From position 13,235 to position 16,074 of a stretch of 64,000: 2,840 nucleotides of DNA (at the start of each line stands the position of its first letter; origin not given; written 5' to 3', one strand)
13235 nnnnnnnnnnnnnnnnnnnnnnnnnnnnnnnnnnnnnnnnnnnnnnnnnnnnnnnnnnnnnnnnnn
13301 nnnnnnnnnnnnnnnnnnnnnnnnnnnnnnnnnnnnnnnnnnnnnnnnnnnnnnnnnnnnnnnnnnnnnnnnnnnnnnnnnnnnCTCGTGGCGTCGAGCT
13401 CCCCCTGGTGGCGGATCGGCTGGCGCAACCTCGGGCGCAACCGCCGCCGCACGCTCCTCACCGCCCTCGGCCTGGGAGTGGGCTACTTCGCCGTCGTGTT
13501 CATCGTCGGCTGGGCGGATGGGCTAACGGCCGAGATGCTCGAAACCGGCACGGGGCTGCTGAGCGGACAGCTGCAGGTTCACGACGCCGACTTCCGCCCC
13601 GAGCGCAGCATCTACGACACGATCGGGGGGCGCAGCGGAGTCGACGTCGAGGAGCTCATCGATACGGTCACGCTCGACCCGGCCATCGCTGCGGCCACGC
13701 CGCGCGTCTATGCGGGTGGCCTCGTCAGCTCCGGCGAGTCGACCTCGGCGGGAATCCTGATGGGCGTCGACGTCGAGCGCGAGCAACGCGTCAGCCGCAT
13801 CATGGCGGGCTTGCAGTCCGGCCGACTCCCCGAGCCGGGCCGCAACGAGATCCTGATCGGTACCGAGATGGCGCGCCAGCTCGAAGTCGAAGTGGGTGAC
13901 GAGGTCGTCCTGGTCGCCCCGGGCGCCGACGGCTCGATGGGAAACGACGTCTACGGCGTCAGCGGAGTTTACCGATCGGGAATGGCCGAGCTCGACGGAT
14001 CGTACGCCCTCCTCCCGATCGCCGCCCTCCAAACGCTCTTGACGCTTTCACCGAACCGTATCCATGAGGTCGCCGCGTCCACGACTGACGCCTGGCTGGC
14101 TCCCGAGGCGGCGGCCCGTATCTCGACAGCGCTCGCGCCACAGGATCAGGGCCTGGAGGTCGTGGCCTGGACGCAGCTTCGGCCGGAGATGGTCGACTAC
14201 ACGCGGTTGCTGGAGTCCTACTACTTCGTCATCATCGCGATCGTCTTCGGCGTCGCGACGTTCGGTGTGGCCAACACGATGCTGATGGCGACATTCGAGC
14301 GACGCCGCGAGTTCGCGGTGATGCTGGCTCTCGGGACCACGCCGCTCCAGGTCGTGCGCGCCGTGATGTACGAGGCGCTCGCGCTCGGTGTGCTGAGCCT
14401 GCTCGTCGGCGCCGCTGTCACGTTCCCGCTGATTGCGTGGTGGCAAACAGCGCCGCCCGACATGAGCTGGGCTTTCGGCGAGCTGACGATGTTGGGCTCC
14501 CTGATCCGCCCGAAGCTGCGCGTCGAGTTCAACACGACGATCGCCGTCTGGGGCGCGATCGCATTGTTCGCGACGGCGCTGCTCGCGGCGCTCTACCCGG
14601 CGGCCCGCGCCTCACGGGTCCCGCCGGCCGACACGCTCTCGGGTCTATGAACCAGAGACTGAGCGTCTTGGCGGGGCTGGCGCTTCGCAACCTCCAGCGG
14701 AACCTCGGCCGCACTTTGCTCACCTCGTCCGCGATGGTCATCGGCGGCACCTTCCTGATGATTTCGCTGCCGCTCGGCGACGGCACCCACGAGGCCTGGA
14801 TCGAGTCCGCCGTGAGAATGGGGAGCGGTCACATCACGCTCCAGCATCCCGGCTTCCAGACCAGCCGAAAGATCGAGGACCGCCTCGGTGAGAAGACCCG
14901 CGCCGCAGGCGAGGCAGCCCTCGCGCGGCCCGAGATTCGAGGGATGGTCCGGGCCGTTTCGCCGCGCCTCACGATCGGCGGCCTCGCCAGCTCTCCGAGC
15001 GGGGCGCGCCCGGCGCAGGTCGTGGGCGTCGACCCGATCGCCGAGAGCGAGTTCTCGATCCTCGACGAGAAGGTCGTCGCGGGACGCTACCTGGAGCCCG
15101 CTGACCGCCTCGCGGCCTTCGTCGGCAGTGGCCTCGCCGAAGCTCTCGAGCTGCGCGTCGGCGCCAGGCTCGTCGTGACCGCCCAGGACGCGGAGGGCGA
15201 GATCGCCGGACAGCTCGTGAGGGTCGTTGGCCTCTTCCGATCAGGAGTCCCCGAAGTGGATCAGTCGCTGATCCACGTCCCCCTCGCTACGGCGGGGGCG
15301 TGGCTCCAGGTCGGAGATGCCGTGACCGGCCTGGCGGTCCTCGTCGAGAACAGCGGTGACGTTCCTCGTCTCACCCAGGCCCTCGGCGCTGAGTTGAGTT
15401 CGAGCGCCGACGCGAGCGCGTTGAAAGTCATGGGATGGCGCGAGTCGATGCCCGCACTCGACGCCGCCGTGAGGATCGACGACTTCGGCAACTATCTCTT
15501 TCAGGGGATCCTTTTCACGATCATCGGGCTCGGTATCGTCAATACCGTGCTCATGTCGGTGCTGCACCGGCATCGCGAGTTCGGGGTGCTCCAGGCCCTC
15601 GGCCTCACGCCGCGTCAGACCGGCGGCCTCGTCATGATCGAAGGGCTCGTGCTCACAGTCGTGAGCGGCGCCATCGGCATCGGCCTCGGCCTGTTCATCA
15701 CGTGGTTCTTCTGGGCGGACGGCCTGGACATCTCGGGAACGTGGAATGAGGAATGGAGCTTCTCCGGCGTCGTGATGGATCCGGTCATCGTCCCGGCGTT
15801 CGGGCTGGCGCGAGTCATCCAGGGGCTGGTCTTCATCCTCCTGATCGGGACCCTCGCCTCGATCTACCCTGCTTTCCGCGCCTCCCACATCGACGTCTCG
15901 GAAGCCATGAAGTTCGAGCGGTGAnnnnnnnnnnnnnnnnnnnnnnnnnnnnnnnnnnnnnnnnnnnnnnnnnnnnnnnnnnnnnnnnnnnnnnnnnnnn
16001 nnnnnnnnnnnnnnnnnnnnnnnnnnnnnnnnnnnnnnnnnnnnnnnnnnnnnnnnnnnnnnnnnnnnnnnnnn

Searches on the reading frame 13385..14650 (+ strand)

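Call 13: search_protein_families(library=pfam, proteins=[window:13385-14650:+], max_evalue=0.001)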
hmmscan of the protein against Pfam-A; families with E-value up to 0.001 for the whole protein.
window:13385-14650:+ (421 aa): 2 families
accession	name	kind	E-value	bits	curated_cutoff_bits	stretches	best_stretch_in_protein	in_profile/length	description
PF12704.14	MacB_PCD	-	2.8e-16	60.9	27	1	23-248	1-206/207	MacB-like periplasmic core domain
PF02687.27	FtsX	-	5e-14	52.8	25.5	1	282-414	2-120/120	FtsX-like permease C-terminal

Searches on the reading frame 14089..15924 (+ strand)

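Call 13: search_protein_families(library=pfam, proteins=[window:14089-15924:+], max_evalue=0.001)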
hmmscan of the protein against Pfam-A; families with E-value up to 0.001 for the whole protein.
window:14089-15924:+ (611 aa): 2 families
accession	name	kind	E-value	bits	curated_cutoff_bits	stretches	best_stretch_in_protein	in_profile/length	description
PF02687.27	FtsX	-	4.4e-19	69.1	25.5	1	471-602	3-119/120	FtsX-like permease C-terminal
PF12704.14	MacB_PCD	-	3.1e-12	47.6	27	1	209-432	1-204/207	MacB-like periplasmic core domain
